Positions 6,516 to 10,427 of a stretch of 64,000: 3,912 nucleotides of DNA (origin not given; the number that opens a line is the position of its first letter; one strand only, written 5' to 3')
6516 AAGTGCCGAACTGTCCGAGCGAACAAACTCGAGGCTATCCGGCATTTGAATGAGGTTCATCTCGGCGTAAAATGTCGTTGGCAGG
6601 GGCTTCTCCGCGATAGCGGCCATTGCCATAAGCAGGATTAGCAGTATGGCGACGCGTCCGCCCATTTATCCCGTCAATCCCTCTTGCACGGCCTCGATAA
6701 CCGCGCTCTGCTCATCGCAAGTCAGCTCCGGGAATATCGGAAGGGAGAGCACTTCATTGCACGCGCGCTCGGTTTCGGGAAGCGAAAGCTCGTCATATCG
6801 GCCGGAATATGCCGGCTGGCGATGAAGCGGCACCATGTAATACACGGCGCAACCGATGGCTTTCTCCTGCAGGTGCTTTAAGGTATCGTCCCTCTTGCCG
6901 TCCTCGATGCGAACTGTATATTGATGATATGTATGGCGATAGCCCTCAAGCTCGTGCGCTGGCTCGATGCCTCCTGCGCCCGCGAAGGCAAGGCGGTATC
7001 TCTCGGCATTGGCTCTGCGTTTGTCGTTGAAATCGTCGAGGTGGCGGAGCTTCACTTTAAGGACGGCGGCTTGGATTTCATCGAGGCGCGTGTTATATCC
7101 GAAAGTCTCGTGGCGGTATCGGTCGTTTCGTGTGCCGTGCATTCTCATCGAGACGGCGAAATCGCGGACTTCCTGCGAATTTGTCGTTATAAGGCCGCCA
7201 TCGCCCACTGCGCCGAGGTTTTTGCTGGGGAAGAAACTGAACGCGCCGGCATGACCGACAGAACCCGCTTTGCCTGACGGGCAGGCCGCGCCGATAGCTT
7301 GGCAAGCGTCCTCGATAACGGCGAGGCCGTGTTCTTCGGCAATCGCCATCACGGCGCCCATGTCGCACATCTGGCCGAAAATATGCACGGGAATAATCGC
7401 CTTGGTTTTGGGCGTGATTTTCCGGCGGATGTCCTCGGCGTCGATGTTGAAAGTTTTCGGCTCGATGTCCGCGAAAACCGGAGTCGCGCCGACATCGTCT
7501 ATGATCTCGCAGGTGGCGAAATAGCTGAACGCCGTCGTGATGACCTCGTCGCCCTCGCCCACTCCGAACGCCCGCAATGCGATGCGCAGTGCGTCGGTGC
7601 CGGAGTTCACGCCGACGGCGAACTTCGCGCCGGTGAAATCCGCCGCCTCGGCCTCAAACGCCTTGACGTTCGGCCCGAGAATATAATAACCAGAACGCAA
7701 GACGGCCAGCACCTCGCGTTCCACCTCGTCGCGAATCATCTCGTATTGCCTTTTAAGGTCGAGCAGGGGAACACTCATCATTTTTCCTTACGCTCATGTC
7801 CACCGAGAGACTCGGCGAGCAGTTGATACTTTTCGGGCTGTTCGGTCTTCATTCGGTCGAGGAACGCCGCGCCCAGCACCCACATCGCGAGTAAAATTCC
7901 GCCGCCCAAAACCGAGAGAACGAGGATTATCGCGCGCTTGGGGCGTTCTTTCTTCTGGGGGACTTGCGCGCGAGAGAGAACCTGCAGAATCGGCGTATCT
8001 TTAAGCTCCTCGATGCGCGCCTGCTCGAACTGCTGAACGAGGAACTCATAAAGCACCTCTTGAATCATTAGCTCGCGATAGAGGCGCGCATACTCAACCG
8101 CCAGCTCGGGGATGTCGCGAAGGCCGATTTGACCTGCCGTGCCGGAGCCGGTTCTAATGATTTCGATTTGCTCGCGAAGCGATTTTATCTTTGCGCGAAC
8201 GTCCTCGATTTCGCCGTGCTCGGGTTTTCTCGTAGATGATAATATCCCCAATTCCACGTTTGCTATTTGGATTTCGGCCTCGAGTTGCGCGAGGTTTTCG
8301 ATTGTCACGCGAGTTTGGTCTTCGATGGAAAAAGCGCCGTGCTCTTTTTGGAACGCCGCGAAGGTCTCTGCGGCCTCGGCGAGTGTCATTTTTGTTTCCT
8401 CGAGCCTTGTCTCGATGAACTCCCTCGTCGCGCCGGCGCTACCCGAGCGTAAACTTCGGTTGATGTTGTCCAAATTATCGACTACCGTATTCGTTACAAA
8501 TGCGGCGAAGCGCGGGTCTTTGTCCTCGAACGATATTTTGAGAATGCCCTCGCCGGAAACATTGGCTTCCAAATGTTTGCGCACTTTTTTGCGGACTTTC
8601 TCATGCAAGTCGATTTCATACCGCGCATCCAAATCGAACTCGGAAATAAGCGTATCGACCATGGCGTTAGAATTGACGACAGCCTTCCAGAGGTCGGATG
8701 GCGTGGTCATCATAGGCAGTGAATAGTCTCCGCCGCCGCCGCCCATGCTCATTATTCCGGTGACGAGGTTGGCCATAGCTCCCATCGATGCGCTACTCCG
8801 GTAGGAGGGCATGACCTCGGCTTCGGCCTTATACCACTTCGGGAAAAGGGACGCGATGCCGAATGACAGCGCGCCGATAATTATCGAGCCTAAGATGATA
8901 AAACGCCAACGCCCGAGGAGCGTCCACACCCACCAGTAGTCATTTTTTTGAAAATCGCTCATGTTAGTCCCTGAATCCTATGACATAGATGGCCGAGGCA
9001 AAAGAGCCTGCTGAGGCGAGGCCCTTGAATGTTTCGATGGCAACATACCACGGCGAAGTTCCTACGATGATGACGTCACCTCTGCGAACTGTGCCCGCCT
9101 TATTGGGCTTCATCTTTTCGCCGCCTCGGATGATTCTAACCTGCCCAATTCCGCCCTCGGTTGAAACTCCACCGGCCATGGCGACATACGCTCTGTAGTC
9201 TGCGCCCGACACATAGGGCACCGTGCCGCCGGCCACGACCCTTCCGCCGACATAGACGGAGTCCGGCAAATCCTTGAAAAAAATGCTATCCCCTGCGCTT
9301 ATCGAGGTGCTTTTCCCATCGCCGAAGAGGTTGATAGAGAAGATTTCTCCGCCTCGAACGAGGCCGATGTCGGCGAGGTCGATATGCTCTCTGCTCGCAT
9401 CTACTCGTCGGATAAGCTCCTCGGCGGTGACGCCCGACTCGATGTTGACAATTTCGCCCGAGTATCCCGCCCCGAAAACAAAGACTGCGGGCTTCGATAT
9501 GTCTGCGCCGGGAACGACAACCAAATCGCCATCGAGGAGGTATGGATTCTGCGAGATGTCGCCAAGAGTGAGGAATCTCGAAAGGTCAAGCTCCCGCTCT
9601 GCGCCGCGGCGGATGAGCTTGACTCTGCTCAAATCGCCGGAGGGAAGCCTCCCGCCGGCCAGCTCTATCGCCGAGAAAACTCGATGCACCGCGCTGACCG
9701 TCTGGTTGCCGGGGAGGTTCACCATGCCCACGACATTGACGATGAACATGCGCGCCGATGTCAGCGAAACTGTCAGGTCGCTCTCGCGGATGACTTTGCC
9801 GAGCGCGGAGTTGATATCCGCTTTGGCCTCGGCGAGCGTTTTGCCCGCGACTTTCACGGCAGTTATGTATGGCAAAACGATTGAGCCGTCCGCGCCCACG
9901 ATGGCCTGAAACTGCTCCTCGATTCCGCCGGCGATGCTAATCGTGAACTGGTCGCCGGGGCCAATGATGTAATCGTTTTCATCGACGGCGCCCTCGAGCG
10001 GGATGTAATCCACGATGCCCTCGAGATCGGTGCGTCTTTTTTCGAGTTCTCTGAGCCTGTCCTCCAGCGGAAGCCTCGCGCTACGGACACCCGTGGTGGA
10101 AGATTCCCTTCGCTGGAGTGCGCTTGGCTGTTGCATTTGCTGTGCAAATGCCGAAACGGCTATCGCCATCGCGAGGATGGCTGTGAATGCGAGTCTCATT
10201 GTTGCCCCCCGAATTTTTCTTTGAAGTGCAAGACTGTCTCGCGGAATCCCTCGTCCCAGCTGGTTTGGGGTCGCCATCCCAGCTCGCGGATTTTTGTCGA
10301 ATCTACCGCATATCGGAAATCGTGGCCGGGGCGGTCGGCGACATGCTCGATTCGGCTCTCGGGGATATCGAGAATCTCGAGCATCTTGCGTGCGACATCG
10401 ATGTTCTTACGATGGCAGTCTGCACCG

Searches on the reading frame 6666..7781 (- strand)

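Call 81: search_protein_families(library=pfam, proteins=[window:6666-7781:-], max_evalue=0.00001)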
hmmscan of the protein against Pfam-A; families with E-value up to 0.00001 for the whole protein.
window:6666-7781:- (371 aa): 3 families
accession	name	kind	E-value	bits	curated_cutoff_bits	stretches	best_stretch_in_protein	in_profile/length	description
PF01041.23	DegT_DnrJ_EryC1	-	1e-125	420.2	19.8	1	16-366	3-360/360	DegT/DnrJ/EryC1/StrS aminotransferase family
PF01053.26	Cys_Met_Meta_PP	-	1.4e-08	34.1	27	1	37-163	52-178/381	Cys/Met metabolism PLP-dependent enzyme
PF01212.27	Beta_elim_lyase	-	2.4e-07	30.8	27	1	37-202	32-213/288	Beta-eliminating lyase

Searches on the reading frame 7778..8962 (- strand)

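Call 81: search_protein_families(library=pfam, proteins=[window:7778-8962:-], max_evalue=0.00001)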
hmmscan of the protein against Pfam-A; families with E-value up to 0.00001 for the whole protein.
window:7778-8962:- (394 aa): 1 family
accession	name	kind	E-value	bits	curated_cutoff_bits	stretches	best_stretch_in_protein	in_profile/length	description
PF13807.11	GNVR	-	8.7e-06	26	27.7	1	290-363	5-78/82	G-rich domain on putative tyrosine kinase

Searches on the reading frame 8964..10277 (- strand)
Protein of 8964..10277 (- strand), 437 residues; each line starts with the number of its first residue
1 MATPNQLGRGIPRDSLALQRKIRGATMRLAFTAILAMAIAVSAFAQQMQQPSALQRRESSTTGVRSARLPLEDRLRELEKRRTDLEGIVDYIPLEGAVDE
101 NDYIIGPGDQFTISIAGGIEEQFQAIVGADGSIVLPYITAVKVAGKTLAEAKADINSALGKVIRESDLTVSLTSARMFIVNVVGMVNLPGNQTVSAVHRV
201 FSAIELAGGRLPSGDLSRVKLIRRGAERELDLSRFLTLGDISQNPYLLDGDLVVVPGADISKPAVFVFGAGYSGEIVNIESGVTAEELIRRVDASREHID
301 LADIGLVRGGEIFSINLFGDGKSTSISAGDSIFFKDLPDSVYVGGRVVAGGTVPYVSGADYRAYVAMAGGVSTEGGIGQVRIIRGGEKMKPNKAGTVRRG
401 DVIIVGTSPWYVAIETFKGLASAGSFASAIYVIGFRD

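Call 81: search_protein_families(library=pfam, proteins=[window:8964-10277:-], max_evalue=0.00001)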
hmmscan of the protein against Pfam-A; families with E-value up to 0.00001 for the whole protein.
window:8964-10277:- (437 aa): 3 families
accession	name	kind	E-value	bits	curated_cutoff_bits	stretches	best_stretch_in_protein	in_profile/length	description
PF02563.21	Poly_export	-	3.3e-16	59.7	28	1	100-172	4-76/77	Polysaccharide biosynthesis/export protein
PF22461.2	SLBB_2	-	3.8e-12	46.6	27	1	180-255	3-79/79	SLBB domain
PF10531.15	SLBB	-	2e-10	40.7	27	1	179-225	1-48/55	SLBB domain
